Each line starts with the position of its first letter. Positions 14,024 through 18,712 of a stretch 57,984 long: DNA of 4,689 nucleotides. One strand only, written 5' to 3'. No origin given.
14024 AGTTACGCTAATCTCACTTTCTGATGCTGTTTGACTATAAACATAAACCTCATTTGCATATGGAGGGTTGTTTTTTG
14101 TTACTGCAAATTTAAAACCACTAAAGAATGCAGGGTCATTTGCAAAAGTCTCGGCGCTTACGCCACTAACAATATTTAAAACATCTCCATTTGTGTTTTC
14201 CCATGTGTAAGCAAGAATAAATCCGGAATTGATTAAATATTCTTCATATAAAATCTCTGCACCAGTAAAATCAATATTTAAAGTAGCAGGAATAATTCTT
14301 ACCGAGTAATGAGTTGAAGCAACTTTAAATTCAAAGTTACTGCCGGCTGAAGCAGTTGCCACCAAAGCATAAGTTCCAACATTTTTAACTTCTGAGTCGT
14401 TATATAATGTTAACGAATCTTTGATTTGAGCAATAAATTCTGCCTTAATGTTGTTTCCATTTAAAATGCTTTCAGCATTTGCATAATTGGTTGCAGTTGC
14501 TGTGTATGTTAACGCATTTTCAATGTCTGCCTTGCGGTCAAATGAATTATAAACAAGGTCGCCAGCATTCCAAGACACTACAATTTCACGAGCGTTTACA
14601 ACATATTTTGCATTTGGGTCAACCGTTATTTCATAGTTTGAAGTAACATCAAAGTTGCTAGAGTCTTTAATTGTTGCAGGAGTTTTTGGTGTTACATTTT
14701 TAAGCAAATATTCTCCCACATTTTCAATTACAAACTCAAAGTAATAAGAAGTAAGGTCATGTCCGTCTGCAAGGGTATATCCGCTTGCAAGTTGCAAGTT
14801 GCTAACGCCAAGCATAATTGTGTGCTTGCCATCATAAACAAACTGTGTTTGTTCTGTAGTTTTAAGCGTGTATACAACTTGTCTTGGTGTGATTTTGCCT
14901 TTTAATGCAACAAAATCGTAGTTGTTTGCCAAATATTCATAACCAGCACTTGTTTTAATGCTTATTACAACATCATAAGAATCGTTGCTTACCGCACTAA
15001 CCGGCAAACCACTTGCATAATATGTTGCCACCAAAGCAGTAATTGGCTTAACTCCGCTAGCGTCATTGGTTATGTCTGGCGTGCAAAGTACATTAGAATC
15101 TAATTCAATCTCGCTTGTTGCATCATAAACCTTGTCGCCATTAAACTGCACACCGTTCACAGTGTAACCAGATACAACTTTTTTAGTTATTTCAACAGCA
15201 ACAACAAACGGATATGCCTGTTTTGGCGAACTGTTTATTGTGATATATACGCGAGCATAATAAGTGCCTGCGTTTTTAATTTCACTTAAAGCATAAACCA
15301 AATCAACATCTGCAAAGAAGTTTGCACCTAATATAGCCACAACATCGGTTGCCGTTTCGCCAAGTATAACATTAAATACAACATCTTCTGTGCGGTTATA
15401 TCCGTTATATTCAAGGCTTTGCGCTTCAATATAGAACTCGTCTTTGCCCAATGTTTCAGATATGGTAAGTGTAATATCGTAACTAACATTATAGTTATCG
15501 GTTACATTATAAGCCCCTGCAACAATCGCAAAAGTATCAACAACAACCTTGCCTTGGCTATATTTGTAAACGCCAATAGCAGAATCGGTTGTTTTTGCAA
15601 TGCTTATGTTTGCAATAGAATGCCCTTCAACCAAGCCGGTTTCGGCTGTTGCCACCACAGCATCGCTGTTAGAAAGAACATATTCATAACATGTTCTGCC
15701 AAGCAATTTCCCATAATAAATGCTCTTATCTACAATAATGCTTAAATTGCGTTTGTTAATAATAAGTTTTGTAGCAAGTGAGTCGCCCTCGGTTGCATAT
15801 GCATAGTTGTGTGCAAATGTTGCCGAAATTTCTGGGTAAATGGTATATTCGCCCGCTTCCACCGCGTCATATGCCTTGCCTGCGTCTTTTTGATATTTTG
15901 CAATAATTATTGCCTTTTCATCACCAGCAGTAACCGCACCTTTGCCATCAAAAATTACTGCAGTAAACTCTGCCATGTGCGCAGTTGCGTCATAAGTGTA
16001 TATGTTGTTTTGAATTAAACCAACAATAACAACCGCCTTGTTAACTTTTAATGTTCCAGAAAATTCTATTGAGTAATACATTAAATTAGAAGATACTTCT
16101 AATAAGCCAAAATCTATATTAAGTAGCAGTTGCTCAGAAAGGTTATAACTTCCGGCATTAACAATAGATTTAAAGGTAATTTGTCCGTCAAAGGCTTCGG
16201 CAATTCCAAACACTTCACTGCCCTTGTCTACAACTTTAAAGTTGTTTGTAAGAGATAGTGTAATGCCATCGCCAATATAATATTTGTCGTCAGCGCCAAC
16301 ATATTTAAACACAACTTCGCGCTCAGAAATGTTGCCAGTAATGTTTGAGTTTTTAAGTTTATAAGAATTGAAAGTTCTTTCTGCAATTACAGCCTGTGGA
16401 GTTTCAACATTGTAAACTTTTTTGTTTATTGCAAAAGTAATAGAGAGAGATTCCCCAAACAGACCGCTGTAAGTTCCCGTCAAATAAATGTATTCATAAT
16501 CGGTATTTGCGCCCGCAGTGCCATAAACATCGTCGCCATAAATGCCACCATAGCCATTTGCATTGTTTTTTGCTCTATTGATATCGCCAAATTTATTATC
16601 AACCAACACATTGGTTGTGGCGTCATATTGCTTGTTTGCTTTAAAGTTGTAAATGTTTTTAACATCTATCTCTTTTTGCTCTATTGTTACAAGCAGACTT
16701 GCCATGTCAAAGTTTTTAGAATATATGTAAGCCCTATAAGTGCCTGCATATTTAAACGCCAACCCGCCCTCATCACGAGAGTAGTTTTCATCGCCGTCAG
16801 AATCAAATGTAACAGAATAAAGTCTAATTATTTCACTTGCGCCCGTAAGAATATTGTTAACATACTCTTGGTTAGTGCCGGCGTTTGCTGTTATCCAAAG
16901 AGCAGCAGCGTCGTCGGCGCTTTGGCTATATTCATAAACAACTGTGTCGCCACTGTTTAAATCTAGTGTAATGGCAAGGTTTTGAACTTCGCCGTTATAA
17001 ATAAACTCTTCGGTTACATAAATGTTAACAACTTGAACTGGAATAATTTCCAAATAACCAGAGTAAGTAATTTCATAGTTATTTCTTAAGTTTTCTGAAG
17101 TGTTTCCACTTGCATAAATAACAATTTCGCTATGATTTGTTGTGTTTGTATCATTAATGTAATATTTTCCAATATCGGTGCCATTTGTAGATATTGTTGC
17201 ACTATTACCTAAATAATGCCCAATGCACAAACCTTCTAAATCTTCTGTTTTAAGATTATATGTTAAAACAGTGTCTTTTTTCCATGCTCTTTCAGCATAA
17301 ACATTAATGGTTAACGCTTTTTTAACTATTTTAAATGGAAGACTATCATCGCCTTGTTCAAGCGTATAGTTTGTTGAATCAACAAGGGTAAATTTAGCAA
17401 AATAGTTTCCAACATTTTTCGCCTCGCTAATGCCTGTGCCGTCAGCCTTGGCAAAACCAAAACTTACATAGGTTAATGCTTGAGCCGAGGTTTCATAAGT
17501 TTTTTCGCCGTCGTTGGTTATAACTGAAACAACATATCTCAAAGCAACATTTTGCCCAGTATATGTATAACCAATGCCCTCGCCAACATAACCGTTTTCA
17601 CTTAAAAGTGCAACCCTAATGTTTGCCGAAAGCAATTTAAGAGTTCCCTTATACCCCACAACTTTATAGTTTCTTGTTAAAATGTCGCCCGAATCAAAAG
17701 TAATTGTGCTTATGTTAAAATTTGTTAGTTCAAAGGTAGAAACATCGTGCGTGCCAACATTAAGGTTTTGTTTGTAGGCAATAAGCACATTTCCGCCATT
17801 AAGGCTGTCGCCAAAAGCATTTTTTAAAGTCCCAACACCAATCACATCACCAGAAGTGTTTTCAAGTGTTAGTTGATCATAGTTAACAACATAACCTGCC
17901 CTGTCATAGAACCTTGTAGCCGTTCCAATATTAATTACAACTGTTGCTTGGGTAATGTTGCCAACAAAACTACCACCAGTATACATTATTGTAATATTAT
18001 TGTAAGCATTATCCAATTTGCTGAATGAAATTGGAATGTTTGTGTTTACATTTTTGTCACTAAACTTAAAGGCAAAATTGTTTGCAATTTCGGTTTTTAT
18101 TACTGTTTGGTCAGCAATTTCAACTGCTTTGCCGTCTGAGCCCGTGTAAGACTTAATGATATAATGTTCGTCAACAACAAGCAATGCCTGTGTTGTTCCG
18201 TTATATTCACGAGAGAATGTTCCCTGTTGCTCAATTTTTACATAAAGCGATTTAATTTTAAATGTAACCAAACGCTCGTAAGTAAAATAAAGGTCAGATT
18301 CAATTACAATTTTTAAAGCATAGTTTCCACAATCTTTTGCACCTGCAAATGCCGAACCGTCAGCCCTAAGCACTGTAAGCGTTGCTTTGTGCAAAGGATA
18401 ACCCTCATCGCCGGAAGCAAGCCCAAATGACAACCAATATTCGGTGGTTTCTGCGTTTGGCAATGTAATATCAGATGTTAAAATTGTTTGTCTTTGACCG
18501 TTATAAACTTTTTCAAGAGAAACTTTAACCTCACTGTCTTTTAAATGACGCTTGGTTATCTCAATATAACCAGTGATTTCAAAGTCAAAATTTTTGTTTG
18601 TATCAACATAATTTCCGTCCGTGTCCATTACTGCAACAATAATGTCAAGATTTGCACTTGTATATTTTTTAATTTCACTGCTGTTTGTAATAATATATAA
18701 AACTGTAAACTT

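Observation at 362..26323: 26-kb single ORF: 8,653-aa TM-anchored giant surface protein with no known wall-anchoring signal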

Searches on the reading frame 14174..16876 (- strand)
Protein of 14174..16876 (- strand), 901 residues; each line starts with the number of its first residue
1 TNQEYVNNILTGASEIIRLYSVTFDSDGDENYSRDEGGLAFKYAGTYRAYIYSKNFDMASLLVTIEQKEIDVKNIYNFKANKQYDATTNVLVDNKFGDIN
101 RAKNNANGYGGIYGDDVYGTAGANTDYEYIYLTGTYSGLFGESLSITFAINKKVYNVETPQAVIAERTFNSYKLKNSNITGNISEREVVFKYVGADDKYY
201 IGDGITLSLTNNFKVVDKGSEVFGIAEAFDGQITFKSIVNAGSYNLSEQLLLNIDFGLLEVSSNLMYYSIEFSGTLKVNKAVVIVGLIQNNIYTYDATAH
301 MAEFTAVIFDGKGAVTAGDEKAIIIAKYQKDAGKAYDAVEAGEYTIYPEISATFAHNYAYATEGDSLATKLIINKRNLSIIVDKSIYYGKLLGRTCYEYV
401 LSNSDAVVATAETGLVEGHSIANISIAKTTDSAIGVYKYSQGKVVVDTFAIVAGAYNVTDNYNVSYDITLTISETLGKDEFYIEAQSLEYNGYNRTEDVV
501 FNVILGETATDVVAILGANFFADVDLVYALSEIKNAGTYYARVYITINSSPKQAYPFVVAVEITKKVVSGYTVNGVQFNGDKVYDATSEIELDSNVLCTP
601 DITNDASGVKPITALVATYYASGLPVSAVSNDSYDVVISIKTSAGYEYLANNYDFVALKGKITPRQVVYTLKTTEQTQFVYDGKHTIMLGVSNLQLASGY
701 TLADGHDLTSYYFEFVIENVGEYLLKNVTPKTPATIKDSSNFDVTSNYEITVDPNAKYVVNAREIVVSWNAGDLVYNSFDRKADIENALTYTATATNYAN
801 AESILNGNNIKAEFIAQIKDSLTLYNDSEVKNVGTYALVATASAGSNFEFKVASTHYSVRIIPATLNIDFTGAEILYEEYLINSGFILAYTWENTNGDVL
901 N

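Call 52: find_homologous_proteins(query=A1, max_evalue=10)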
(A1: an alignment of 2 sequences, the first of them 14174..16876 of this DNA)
Query A1 (2 sequences): 8000 candidates shared short words with the query, none scored E <= 10.

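Call 53: find_related_loci(query=A1, collection=metagenome_contigs, flank=10000)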
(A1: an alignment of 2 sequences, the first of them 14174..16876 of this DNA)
Query A1 (901 aa) in metagenome_contigs; peptide patterns used: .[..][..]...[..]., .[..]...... (x = any residue, [..] = any of these).
165 stretches matched a pattern, but none encodes a relative of the query by tblastn (E <= 1e-3).

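Call 79: predict_structure(alignment_id=A1)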
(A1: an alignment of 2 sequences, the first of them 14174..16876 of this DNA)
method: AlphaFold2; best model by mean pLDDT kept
length: 901 residues; sequences in the alignment: 2
mean_pLDDT: 26.9   pTM: 0.19
mean pLDDT of the five models: 26.9, 26.3, 24.9, 23.1, 23.0
residues with pLDDT >= 90: 0; 70-90: 0; 50-70: 0; < 50: 901
segments of 3 or more residues with pLDDT < 50: 1-901
pLDDT, mean of each block of 10 residues (from residue 1): 31 30 31 33 32 29 27 24 24 25 29 23 25 26 26 25 23 23 25 26 25 26 24 23 24 24 23 24 26 28 31 29 32 32 30 25 25 25 24 21 22 23 23 26 27 27 30 28 31 30 27 22 26 30 32 29 27 27 25 21 27 21 23 23 24 23 26 30 32 26 29 30 32 30 32 32 29 25 30 24 28 29 26 27 31 28 29 28 25 29 25
secondary structure, 60 per line:
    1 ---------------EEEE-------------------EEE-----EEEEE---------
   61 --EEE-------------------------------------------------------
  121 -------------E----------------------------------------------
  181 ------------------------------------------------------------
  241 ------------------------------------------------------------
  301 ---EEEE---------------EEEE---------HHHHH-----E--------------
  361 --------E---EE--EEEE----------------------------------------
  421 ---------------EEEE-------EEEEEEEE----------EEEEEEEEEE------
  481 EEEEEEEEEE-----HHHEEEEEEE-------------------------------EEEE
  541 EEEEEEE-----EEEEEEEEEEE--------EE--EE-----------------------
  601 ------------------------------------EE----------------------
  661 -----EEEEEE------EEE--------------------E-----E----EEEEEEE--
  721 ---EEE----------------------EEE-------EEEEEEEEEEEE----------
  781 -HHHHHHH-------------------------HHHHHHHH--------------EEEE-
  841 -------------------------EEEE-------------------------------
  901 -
elements in order (helices of 4 or more, strands of 3 or more residues): E16-19 E39-41 E47-51 E63-65 E304-307 E323-326 H336-340 E377-380 E436-439 E447-454 E465-474 E481-490 E499-505 E537-547 E553-563 E666-671 E678-680 E712-718 E724-726 E749-751 E759-770 H782-788 H814-821 E836-839 E866-869

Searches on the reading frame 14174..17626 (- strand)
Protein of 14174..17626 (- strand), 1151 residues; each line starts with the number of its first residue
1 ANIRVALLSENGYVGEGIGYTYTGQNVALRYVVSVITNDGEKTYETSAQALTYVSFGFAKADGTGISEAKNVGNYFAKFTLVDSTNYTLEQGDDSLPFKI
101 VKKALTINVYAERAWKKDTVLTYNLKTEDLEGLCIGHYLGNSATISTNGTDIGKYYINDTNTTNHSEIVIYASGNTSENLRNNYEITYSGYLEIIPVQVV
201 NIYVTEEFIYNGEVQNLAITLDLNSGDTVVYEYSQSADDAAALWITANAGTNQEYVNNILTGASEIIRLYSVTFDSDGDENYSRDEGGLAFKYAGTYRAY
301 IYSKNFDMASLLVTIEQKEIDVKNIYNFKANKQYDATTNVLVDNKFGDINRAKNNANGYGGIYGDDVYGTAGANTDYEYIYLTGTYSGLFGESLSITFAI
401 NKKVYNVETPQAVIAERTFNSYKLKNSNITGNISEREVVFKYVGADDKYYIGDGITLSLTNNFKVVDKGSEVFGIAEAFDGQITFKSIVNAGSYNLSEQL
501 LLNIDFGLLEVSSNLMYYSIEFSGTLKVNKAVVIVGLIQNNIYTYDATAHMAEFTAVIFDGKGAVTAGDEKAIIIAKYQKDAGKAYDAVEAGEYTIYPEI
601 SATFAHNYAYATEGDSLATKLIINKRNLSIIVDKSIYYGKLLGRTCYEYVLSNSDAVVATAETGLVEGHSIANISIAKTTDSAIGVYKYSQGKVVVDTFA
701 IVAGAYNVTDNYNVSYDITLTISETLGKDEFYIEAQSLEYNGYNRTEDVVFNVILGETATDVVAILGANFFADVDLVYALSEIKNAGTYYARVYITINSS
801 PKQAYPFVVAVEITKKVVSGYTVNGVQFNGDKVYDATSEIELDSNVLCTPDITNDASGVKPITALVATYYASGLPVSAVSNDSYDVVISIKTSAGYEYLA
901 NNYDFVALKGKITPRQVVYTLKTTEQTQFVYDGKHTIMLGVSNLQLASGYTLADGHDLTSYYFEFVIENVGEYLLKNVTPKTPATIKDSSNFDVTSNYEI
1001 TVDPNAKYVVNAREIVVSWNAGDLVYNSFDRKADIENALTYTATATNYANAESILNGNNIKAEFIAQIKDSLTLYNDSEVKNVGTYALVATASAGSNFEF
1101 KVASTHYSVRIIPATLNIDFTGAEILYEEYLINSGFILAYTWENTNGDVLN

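Call 45: find_homologous_proteins(query=window:14174-17626:-, max_evalue=0.001)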
Query window:14174-17626:-: 8000 candidates shared short words with the query, none scored E <= 0.001.

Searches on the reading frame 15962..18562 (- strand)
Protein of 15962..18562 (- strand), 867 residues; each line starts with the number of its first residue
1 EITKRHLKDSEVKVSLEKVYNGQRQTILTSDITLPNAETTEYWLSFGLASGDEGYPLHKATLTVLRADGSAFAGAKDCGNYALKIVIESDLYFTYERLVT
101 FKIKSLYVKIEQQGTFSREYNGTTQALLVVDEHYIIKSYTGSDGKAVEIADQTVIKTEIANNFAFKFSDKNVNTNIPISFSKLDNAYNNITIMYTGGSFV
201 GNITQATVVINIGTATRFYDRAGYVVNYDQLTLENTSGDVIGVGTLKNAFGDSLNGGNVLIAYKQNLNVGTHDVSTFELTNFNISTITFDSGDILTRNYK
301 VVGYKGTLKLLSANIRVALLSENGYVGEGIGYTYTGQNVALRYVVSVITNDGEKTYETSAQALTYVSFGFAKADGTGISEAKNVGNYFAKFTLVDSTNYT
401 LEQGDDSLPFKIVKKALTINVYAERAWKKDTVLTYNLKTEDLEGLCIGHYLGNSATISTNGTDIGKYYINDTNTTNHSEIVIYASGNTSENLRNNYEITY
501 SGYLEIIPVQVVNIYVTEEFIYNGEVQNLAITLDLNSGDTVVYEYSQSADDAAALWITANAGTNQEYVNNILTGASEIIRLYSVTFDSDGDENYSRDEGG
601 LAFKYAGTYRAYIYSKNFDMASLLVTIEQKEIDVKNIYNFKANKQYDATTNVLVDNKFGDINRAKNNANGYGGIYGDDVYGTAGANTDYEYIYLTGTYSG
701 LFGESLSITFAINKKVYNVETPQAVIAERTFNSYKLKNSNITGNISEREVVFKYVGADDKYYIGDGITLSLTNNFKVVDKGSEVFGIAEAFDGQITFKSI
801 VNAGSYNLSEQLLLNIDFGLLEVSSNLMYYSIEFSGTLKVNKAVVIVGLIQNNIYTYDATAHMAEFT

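Call 5: search_protein_families(library=pfam, proteins=[window:15962-18562:-], max_evalue=0.01)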
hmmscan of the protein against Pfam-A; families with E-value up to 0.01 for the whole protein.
window:15962-18562:- (867 aa): 0 families

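Call 34: search_protein_families(library=pfam, proteins=[window:15962-18562:-], max_evalue=5)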
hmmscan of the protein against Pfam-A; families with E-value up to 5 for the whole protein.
window:15962-18562:- (867 aa): 1 family
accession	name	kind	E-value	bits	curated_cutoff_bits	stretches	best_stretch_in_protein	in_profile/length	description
PF22325.2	CR4_N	-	0.44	11.1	27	1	266-300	41-75/80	Interferon-gamma receptor, N-terminal domain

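Call 100: search_protein_families(library=ncbifam, proteins=[window:15962-18562:-], max_evalue=0.1)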
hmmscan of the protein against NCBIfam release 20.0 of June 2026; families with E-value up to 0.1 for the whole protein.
window:15962-18562:- (867 aa): 0 families
